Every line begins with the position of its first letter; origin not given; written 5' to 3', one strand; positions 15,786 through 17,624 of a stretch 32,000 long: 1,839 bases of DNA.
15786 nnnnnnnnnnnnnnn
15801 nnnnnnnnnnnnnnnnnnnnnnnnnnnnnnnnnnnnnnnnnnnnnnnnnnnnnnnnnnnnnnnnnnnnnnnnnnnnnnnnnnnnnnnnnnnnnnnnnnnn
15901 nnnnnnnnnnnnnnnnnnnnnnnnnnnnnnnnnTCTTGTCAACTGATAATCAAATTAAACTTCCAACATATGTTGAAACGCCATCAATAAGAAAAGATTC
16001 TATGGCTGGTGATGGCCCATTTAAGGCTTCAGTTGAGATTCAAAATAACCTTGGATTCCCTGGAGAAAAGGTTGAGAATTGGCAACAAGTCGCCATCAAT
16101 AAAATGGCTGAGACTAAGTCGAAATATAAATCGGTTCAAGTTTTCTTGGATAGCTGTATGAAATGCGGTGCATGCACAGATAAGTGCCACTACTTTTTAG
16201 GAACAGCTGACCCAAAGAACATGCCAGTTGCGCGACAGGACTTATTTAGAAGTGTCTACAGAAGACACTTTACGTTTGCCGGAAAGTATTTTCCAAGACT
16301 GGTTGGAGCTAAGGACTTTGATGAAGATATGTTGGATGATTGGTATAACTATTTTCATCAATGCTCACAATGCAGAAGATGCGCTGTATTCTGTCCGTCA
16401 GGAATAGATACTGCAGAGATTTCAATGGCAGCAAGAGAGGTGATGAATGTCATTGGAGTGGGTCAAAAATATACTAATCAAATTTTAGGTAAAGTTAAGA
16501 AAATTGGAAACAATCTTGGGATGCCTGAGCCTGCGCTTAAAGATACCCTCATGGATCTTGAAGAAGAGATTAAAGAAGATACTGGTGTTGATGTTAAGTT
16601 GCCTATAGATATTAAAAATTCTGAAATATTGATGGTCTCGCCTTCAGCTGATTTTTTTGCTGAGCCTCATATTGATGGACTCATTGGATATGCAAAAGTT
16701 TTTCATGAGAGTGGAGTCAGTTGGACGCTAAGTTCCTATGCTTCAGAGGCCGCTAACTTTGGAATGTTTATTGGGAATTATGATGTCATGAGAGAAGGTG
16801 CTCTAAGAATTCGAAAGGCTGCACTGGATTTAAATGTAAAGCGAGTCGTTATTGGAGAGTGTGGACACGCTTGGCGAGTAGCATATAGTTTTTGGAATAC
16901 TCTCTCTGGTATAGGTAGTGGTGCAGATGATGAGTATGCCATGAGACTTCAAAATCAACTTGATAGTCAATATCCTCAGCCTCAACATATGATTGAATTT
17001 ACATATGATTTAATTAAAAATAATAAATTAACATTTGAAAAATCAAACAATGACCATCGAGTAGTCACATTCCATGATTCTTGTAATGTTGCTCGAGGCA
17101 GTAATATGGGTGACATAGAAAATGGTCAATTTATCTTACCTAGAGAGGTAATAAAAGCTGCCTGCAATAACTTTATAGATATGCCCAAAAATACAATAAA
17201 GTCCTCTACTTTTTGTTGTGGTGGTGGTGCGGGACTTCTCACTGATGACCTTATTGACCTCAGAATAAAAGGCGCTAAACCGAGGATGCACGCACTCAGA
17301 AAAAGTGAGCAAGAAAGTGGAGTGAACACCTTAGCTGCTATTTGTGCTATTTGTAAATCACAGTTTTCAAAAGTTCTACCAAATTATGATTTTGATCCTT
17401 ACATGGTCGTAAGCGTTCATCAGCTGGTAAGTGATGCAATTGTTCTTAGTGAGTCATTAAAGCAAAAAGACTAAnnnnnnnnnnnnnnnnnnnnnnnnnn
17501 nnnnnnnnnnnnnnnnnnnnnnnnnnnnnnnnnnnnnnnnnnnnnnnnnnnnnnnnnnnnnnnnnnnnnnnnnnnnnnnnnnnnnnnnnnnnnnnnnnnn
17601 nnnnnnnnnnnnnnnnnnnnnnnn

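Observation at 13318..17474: Stand-alone gltD-like / dsrC / dsrM / dsrK operon with no other dsr genes nearby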

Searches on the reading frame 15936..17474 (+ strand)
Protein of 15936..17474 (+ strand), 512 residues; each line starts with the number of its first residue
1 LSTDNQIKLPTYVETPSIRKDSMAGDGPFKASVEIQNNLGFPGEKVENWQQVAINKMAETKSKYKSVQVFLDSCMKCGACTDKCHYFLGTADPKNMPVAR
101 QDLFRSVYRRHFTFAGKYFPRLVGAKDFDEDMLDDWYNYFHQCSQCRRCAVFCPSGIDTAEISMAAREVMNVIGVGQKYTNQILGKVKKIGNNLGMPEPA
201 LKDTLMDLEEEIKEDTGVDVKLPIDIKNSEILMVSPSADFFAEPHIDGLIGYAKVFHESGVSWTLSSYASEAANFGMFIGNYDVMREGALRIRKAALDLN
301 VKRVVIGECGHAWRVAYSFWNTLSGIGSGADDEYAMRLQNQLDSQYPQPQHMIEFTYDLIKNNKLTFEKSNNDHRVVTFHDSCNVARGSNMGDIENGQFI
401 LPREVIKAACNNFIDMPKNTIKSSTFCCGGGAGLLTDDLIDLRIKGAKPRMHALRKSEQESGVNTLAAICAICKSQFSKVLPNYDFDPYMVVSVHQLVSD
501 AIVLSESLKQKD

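Call 3: search_protein_families(library=pfam, proteins=[window:15936-17474:+])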
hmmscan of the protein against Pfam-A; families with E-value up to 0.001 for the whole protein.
window:15936-17474:+ (512 aa): 9 families
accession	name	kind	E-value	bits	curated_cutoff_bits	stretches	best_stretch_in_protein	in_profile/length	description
PF13183.11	Fer4_8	-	2e-11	44.7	27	1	71-157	2-68/68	4Fe-4S dicluster domain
PF13534.11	Fer4_17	-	1.8e-08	35.2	22.2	1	73-158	1-61/61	4Fe-4S dicluster domain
PF13187.11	Fer4_9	-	2.9e-07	30.8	27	0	123-156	17-50/52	4Fe-4S dicluster domain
PF13237.11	Fer4_10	-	2.6e-06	27.7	25.5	0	141-163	7-31/53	4Fe-4S dicluster domain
PF12797.12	Fer4_2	-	0.00036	20.8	24.5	0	70-85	6-21/22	4Fe-4S binding domain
PF12838.12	Fer4_7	-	0.00047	21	27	0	73-157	1-52/52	4Fe-4S dicluster domain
PF02754.22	CCG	-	0.00063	20.2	20.6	0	377-477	1-84/85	Cysteine-rich domain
PF13484.11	Fer4_16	-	0.0008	20.6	30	0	142-171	1-31/66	4Fe-4S double cluster binding domain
PF12800.12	Fer4_4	-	0.00087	19.9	24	0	72-86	2-16/17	4Fe-4S binding domain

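Call 4: search_protein_families(library=ncbifam, proteins=[window:15936-17474:+])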
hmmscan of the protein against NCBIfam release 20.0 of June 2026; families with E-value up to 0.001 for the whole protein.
window:15936-17474:+ (512 aa): 12 families
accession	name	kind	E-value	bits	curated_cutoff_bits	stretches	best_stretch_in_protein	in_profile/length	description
NF045796.1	DsrK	equivalog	2.6e-168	560.3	400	1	29-509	7-442/453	sulfate reduction electron transfer complex DsrMKJOP subunit DsrK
NF045724.1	ferredox_TmcB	equivalog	2.8e-50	171.2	735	1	53-487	23-414/430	electron transfer complex ferredoxin TmcB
NF045711.1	sulf_resp_HmcF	equivalog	8.4e-36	123.7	750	1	63-485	51-433/457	sulfate respiration complex iron-sulfur protein HmcF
NF004898.0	PRK06259.1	equivalog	3.1e-08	32.7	385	1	365-501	367-487/488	fumarate reductase (CoM/CoB) subunit TfrB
NF008369.0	PRK11168.1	equivalog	2.4e-07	30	278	1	70-208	9-123/401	anaerobic glycerol-3-phosphate dehydrogenase subunit C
NF045670.1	quin_L_LdhH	equivalog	2.7e-07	29.3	800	0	352-442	576-654/706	L-lactate dehydrogenase (quinone) large subunit LdhH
NF045663.1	diclust_near_Sec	equivalog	1.6e-06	26.5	530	0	141-171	353-383/759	pyridine nucleotide-disulfide oxidoreductase/dicluster-binding protein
NF008434.0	PRK11274.1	equivalog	6.3e-06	25.4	333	0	140-213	72-140/409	glycolate oxidase subunit GlcF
TIGR03288.1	CoB_CoM_SS_B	equivalog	0.00016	21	345.15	1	350-479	119-239/290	CoB--CoM heterodisulfide reductase subunit B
TIGR03379.1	glycerol3P_GlpC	equivalog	0.00023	20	279.9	0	139-170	50-81/397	anaerobic glycerol-3-phosphate dehydrogenase subunit GlpC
NF005746.0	PRK07570.1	subfamily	0.00045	19.5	243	0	138-171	209-242/250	succinate dehydrogenase/fumarate reductase iron-sulfur subunit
NF040864.1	HgcB_ferredoxin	equivalog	0.00047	19.9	99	0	65-85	37-57/93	mercury methylation ferredoxin HgcB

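Call 10: find_encoding_contigs(protein=window:15936-17474:+, flank=10000, max_places=6)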
Protein window:15936-17474:+ (512 aa): 7 contigs read that carry it; 6 places shown.
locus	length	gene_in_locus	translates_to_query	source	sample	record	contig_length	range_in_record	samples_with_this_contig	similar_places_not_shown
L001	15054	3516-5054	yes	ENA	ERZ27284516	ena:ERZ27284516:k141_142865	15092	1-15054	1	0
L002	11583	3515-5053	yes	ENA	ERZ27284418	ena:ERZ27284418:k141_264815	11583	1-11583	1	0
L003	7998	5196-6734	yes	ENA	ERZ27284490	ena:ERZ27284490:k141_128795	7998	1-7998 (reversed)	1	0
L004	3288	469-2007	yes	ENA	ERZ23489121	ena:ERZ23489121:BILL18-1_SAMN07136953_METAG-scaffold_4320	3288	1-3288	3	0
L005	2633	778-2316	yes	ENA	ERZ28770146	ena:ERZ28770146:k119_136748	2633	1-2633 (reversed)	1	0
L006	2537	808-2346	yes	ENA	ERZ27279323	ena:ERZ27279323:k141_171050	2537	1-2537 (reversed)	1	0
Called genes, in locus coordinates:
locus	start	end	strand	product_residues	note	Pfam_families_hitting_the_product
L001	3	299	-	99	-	?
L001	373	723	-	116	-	PF01245:Ribosomal_L19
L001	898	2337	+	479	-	PF14691:Fer4_20, PF00070:Pyr_redox (weak), PF03486:HI0933_like (faint), PF07992:Pyr_redox_2, PF12831:FAD_oxidored (faint), PF13738:Pyr_redox_3 (faint), PF01593:Amino_oxidase (weak), PF13450:NAD_binding_8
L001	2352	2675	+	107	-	PF04358:DsrC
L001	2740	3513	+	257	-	PF02665:Nitrate_red_gam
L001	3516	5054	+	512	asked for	PF13187:Fer4_9 (faint), PF13237:Fer4_10 (faint), PF13183:Fer4_8, PF13534:Fer4_17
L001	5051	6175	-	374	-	PF01520:Amidase_3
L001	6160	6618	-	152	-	PF02367:TsaE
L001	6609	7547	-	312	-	PF01699:Na_Ca_ex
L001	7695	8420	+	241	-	PF02602:HEM4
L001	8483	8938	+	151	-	-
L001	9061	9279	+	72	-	PF01176:eIF-1a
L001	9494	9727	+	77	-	PF04277:OAD_gamma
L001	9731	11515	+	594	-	PF00682:HMGL-like, PF02436:PYC_OADA, PF00364:Biotin_lipoyl, PF25917:BSH_RND (weak)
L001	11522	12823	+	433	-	PF03977:OAD_beta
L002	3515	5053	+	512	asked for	PF13187:Fer4_9 (faint), PF13237:Fer4_10 (faint), PF13183:Fer4_8, PF13534:Fer4_17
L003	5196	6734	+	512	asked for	PF13187:Fer4_9 (faint), PF13237:Fer4_10 (faint), PF13183:Fer4_8, PF13534:Fer4_17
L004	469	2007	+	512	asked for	PF13187:Fer4_9 (faint), PF13237:Fer4_10 (faint), PF13183:Fer4_8, PF13534:Fer4_17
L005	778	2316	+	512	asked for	PF13187:Fer4_9 (faint), PF13237:Fer4_10 (faint), PF13183:Fer4_8, PF13534:Fer4_17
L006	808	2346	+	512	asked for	PF13187:Fer4_9 (faint), PF13237:Fer4_10 (faint), PF13183:Fer4_8, PF13534:Fer4_17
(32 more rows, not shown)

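Call 11: find_related_loci(query=window:15936-17471:+, collection=genome_contigs, flank=10000)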
Query window:15936-17471:+ (512 aa) in genome_contigs; peptide patterns used: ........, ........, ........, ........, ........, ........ (x = any residue, [..] = any of these).
600 stretches matched a pattern (row limit reached: there are more); 574 encode a relative of the query (tblastn E <= 1e-3); the best 80 are kept; 80 distinct loci.
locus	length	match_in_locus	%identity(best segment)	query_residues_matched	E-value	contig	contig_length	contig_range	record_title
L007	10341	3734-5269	96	1-512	0e+0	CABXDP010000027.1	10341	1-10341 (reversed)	MAG: uncultured gamma proteobacterium genome assembly, contig: AG-313-L21_NODE_27, whole genome shotgun sequence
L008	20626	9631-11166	95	1-512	0e+0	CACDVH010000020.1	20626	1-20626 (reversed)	uncultured gamma proteobacterium genome assembly, contig: AG-390-E17_NODE_20, whole genome shotgun sequence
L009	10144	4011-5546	95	1-512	0e+0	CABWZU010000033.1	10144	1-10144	MAG: uncultured gamma proteobacterium genome assembly, contig: AG-313-C17_NODE_33, whole genome shotgun sequence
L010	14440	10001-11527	91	4-512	0e+0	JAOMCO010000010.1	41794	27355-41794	Candidatus Thioglobus sp. isolate AH-558-E04 AH-558-E04_NODE_10, whole genome shotgun sequence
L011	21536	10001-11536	90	1-512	0e+0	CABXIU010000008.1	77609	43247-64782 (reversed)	MAG: uncultured gamma proteobacterium genome assembly, contig: AG-319-D09_NODE_8, whole genome shotgun sequence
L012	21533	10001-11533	89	1-511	0e+0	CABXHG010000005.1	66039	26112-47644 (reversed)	MAG: uncultured gamma proteobacterium genome assembly, contig: AG-319-B05_NODE_5, whole genome shotgun sequence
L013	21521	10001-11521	88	1-507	0e+0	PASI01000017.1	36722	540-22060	MAG: Thiotrichales bacterium isolate SAT186 20440, whole genome shotgun sequence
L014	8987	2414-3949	88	1-512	0e+0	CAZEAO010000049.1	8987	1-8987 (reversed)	MAG TPA_asm: uncultured Piscirickettsiaceae bacterium isolate SRP077602_co3_694 genome assembly, contig: NODE_13324_leng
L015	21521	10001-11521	87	1-507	0e+0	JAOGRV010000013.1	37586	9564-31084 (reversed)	Candidatus Pseudothioglobus singularis isolate AH-700-L02 AH-700-L02_NODE_13, whole genome shotgun sequence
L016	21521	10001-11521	86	1-507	0e+0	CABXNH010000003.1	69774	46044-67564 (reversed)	MAG: uncultured gamma proteobacterium genome assembly, contig: AG-319-K19_NODE_3, whole genome shotgun sequence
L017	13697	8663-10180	87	1-506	0e+0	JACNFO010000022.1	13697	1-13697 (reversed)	MAG: Candidatus Pseudothioglobus aerophilus NIOZ-UU_NODE_5614_length_13697_cov_25.2562, whole genome shotgun sequence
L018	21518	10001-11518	87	1-506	0e+0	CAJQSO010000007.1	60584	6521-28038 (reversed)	MAG: uncultured SUP05 cluster bacterium isolate RIS_SAG_37 genome assembly, contig: c_000000002938, whole genome shotgun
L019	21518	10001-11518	87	1-506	0e+0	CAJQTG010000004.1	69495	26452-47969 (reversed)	MAG: uncultured SUP05 cluster bacterium isolate RIS_SAG_56 genome assembly, contig: c_000000003796, whole genome shotgun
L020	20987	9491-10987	88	8-506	0e+0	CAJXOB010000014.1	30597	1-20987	MAG TPA_asm: uncultured Gammaproteobacteria bacterium isolate ERR1855259_bin.3_MetaBAT_v2.12.1_MAG genome assembly, cont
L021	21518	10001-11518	87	1-506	0e+0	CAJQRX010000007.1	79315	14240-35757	MAG: uncultured SUP05 cluster bacterium isolate RIS_SAG_20 genome assembly, contig: c_000000001620, whole genome shotgun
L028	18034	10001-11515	80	8-512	0e+0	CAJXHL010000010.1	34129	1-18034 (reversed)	MAG TPA_asm: uncultured Gammaproteobacteria bacterium isolate SRR5494785_bin.80_MetaBAT_v2.12.1_MAG genome assembly, con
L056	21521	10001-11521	75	9-512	0e+0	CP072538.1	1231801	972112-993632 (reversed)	MAG: Candidatus Ruthia sp. Plio_17_S18 chromosome, complete genome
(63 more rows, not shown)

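Call 15: search_protein_families(library=ncbifam, max_evalue=1e-10, proteins=[L056:5196-6497:+, L056:6573-7646:+, L056:7659-8060:+, L056:8050-8466:+, L056:8473-8775:+, L056:11600-13564:+, L056:13594-13977:+, L056:13941-14705:+, L056:14731-15933:+, L056:15946-17322:+])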
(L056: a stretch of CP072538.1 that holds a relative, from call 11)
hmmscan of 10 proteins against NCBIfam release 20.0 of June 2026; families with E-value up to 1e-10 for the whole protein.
L056:5196-6497:+ (433 aa): 2 families
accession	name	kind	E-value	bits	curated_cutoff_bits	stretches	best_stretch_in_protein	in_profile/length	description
TIGR02064.1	dsrA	equivalog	1.2e-145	485.3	392.85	1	10-430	1-402/402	dissimilatory-type sulfite reductase subunit alpha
TIGR02066.1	dsrB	equivalog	2.5e-31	108.9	341.5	1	109-412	44-329/341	dissimilatory-type sulfite reductase subunit beta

L056:6573-7646:+ (357 aa): 2 families
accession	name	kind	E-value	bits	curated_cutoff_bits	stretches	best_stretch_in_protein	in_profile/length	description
TIGR02066.1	dsrB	equivalog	8.9e-151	501.7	341.5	1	24-357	2-341/341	dissimilatory-type sulfite reductase subunit beta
TIGR02064.1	dsrA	equivalog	1.2e-23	83.6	392.85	1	60-335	91-371/402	dissimilatory-type sulfite reductase subunit alpha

L056:7659-8060:+ (133 aa): 2 families
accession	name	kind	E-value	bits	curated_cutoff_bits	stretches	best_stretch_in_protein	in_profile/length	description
TIGR03012.1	sulf_tusD_dsrE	equivalog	1e-45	154.7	89.25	1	3-131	2-127/127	sulfurtransferase complex subunit TusD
NF001237.0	PRK00207.1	equivalog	1.1e-42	145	92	1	1-131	1-128/128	sulfurtransferase complex subunit TusD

L056:8050-8466:+ (138 aa): 2 families
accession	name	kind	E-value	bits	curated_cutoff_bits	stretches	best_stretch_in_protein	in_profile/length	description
TIGR03010.1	sulf_tusC_dsrF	equivalog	1.8e-30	105.3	94.15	1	9-101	1-93/116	sulfurtransferase complex subunit TusC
NF001238.0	PRK00211.1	equivalog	7.3e-23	80.7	79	1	8-100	2-94/119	sulfurtransferase complex subunit TusC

L056:8473-8775:+ (100 aa): 2 families
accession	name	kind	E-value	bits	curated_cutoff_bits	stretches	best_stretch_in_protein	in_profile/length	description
TIGR03011.1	sulf_tusB_dsrH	equivalog_domain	6.2e-26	90.4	49.2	1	4-99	1-95/95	sulfurtransferase complex subunit TusB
NF010035.0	PRK13510.1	equivalog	9e-18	64.4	104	1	3-99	1-95/95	sulfurtransferase complex subunit TusB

L056:11600-13564:+ (654 aa): 18 families
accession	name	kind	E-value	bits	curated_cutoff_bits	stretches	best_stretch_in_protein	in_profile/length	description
NF009410.0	PRK12771.1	subfamily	2.7e-217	722.9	516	1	13-654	8-566/566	NAD(P)-binding protein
NF009454.0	PRK12814.1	equivalog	4.1e-91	306.3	916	2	53-305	102-347/657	putative NADPH-dependent glutamate synthase small subunit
TIGR01316.1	gltA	equivalog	5.1e-67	226.6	471.75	2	40-310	23-301/449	NADPH-dependent glutamate synthase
TIGR01317.1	GOGAT_sm_gam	subfamily_domain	2.7e-66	224.4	447.7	1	52-482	49-481/485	glutamate synthase small subunit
NF010590.0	PRK13984.1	equivalog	5.2e-65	219.8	946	1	55-305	198-447/611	putative oxidoreductase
NF009414.0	PRK12778.1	equivalog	1.2e-61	209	1103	2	51-305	335-594/752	bifunctional dihydroorotate dehydrogenase B NAD binding subunit/NADPH-dependent glutamate synthase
TIGR01318.1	gltD_gamma_fam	subfamily_domain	1.5e-55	188.6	482.95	1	51-306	47-307/467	glutamate synthase, small subunit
NF009408.0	PRK12769.1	equivalog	6.2e-54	183.2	1003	2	42-310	224-497/659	formate-dependent uric acid utilization protein AegA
NF009413.0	PRK12775.1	equivalog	2.2e-52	178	1895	1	86-306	364-596/1006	putative trifunctional 2-polyprenylphenol hydroxylase/glutamate synthase subunit beta/ferritin domain-containing protein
TIGR03315.1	Se_ygfK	equivalog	6.1e-52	176.2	835.3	1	42-309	434-694/1012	putative selenate reductase subunit YgfK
NF009409.0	PRK12770.1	subfamily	3.4e-48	164.5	343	2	144-305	11-197/360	putative glutamate synthase subunit beta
NF009451.0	PRK12809.1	equivalog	4.6e-41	140.8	1154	1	43-310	208-480/639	formate-dependent uric acid utilization protein YgfT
NF045663.1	diclust_near_Sec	equivalog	2e-39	135.3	530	1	49-248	14-201/759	pyridine nucleotide-disulfide oxidoreductase/dicluster-binding protein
NF009415.0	PRK12779.1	equivalog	2.2e-34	118.5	1519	1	86-306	233-472/944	putative bifunctional glutamate synthase subunit beta/2-polyprenylphenol hydroxylase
NF041087.1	bile_acid_BaiCD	equivalog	3e-18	65.3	825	1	140-303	369-525/642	bile acid Fe-S flavoenzyme BaiCD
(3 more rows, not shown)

L056:13594-13977:+ (127 aa): 0 families

L056:13941-14705:+ (254 aa): 16 families
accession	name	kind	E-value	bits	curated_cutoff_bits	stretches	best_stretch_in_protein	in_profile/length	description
NF045797.1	DsrO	equivalog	1.3e-87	293.1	200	1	16-252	3-234/235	sulfate reduction electron transfer complex DsrMKJOP subunit DsrO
NF011569.0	PRK14993.1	equivalog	2e-39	135.5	416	1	17-236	4-204/244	tetrathionate reductase subunit TtrB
NF041715.1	arsenate_red_ArrB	equivalog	3.8e-31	108.4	450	2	57-173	2-110/233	arsenate respiratory reductase iron-sulfur subunit ArrB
TIGR03149.1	cyt_nit_nrfC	equivalog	1.4e-29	103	377.6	1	17-241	3-205/225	cytochrome c nitrite reductase Fe-S protein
TIGR02951.1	DMSO_dmsB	equivalog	2.9e-28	98.9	214.1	1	111-222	55-155/161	DMSO/selenate family reductase complex B subunit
NF008134.0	PRK10882.1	equivalog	4.5e-27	95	263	1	16-233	2-221/329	hydrogenase 2 operon protein HybA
NF045715.1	sulf_resp_HmcB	equivalog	9.5e-26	90.6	420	1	117-222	104-200/307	sulfate respiration complex iron-sulfur protein HmcB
NF041782.1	mnquin_red_QrcC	equivalog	2.6e-25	89.5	400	1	58-251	1-224/239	menaquinone reductase iron-sulfur cluster-binding subunit QrcC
NF038355.1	FDH3_beta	equivalog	1.3e-24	87.2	240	1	62-219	7-163/180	formate dehydrogenase FDH3 subunit beta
TIGR03478.1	DMSO_red_II_bet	subfamily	5e-22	78.2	480.7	1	114-235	120-235/321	DMSO reductase family type II enzyme, iron-sulfur subunit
NF042979.1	EthbenzDh_ebdB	equivalog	4.2e-21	75.2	740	1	97-236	126-258/354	ethylbenzene dehydrogenase subunit beta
NF009408.0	PRK12769.1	equivalog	2.9e-18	65.4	1003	1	114-217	50-144/659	formate-dependent uric acid utilization protein AegA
NF007658.0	PRK10330.1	equivalog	2.9e-17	62.8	260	1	116-219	54-156/181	electron transport protein HydN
TIGR01582.1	FDH-beta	equivalog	2.7e-15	56.2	334.7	1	119-236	92-198/283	formate dehydrogenase subunit beta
TIGR01660.1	narH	equivalog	1.2e-13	50.3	524.05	1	115-228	178-280/492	nitrate reductase subunit beta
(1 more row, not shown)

L056:14731-15933:+ (400 aa): 2 families
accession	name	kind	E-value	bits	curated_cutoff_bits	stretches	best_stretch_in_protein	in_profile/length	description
NF045798.1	DsrP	equivalog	3.1e-15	56.4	350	1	15-286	11-268/346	sulfate reduction electron transfer complex DsrMKJOP subunit DsrP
NF041784.1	mnquin_red_QrcD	equivalog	2.3e-12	46.9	570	0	15-340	17-365/408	menaquinone reductase integral membrane subunit QrcD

L056:15946-17322:+ (458 aa): 5 families
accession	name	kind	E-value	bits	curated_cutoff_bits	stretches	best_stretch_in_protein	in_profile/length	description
NF033195.1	F430_CfbB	exception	9.8e-134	446.6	560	1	11-447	4-450/451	Ni-sirohydrochlorin a,c-diamide synthase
NF002204.1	PRK01077.1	equivalog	1.2e-127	426.3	254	1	9-434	4-418/420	cobyrinic acid a,c-diamide synthase CobB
TIGR00379.1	cobB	subfamily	6.7e-127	424.1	261.4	1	16-450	9-447/449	cobyrinic/hydrogenobyrinic acid a,c-diamide synthase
NF053748.1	bifunc_CobBC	exception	4e-94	316.5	950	1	11-451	6-444/797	bifunctional hydrogenobyrinic acid a,c-diamide synthase/histidinol phosphate aminotransferase CobBC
NF010471.0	PRK13896.1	equivalog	8.6e-74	249.1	693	1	11-439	6-424/433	cobyrinic acid a,c-diamide synthase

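Call 42: find_homologous_proteins(query=window:15936-17471:+, max_evalue=1e-30)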
Query window:15936-17471:+ (512 aa): 7665 proteins with E <= 1e-30 among 8000 candidates; the best 120 are listed.
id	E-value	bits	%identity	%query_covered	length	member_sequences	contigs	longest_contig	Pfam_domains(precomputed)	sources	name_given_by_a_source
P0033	0.0e+0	1119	92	100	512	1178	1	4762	PF12838.13,PF13534.12,PF13237.12,PF13183.12,PF13187.12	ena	-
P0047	0.0e+0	1077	88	100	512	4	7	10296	PF13534.12,PF13237.12,PF13183.12,PF13187.12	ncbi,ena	-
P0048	0.0e+0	1068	87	99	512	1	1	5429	PF13534.12,PF13237.12,PF13183.12,PF13187.12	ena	-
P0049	0.0e+0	1066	87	99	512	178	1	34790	PF13534.12,PF13237.12,PF13183.12,PF13187.12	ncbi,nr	ncbi:(Fe-S)-binding protein [Candidatus Pseudothioglobus singularis]|nr:(Fe-S)-binding protein [Cand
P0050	0.0e+0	1064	87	99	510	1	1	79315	PF13534.12,PF13237.12,PF13183.12,PF13187.12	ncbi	-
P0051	0.0e+0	1063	87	99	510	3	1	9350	PF13534.12,PF13237.12,PF13183.12,PF13187.12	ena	-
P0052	0.0e+0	1063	86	99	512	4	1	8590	PF12837.13,PF13534.12,PF13237.12,PF13183.12,PF13187.12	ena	-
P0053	0.0e+0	1062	87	99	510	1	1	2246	PF13534.12,PF13237.12,PF13183.12,PF13187.12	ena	-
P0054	0.0e+0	1060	87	99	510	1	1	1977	PF13534.12,PF13183.12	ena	-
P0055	0.0e+0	1059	87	99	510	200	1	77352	PF13534.12,PF13237.12,PF13183.12,PF13187.12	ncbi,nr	ncbi:(Fe-S)-binding protein [Candidatus Thioglobus sp.]|nr:(Fe-S)-binding protein [Candidatus Thiogl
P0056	0.0e+0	1057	87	99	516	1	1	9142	PF13534.12,PF13237.12,PF13183.12,PF13187.12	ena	-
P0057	0.0e+0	1057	86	100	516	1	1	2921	PF13534.12,PF13237.12,PF13183.12,PF13187.12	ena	-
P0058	0.0e+0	1055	87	99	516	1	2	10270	PF13534.12,PF13237.12,PF13183.12,PF13187.12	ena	-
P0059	0.0e+0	1055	86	99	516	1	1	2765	PF13534.12,PF13237.12,PF13183.12,PF13187.12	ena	-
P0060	0.0e+0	1055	86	99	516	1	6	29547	PF13534.12,PF13237.12,PF13183.12,PF13187.12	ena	-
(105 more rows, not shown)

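Call 46: search_protein_families(library=pfam, max_evalue=0.00001, proteins=[L028:1909-2688:+, L028:2719-3783:+, L028:3786-5126:+, L028:5142-6470:+, L028:6470-7132:+])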
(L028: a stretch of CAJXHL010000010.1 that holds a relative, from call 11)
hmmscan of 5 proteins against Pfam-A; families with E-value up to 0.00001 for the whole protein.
L028:1909-2688:+ (259 aa): 1 family
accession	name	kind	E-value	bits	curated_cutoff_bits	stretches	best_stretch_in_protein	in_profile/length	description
PF00351.26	Biopterin_H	-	1.2e-58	199.2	22.7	1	9-231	51-277/331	Biopterin-dependent aromatic amino acid hydroxylase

L028:2719-3783:+ (354 aa): 3 families
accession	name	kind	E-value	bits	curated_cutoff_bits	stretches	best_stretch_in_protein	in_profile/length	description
PF14696.12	Glyoxalase_5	-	4.1e-52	176.5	27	1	5-141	1-138/139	Hydroxyphenylpyruvate dioxygenase, HPPD, N-terminal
PF00903.31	Glyoxalase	-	4.9e-19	69.3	20.6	1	159-270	2-104/121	Glyoxalase/Bleomycin resistance protein/Dioxygenase superfamily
PF13669.12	Glyoxalase_4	-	2.3e-12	47.6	27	1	170-271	9-104/109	Glyoxalase/Bleomycin resistance protein/Dioxygenase superfamily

L028:3786-5126:+ (446 aa): 2 families
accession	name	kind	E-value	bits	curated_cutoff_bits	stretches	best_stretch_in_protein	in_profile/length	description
PF20510.4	HgmA_N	-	1.6e-120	402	20.2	1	19-288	1-273/273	Homogentisate 1,2-dioxygenase N-terminal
PF04209.19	HgmA_C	-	2.4e-79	264.9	21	1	290-441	2-153/153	Homogentisate 1,2-dioxygenase C-terminal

L028:5142-6470:+ (442 aa): 2 families
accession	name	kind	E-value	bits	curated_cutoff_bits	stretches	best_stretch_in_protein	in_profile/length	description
PF01557.24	FAA_hydrolase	-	7.3e-31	107.9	23.9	1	141-414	6-201/214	Fumarylacetoacetate (FAA) hydrolase C-terminal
PF09298.16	FAA_hydrolase_N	-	2.7e-24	85.7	25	1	31-132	1-105/105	Fumarylacetoacetase N-terminal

L028:6470-7132:+ (220 aa): 3 families
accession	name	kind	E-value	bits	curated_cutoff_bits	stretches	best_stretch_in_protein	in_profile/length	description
PF13417.12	GST_N_3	-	2.7e-15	56.9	22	1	11-92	1-74/75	Glutathione S-transferase, N-terminal domain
PF13409.12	GST_N_2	-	4.4e-15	56.5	25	1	17-88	2-70/70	Glutathione S-transferase, N-terminal domain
PF02798.26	GST_N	-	5e-14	52.8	20.9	1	8-86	2-75/76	Glutathione S-transferase, N-terminal domain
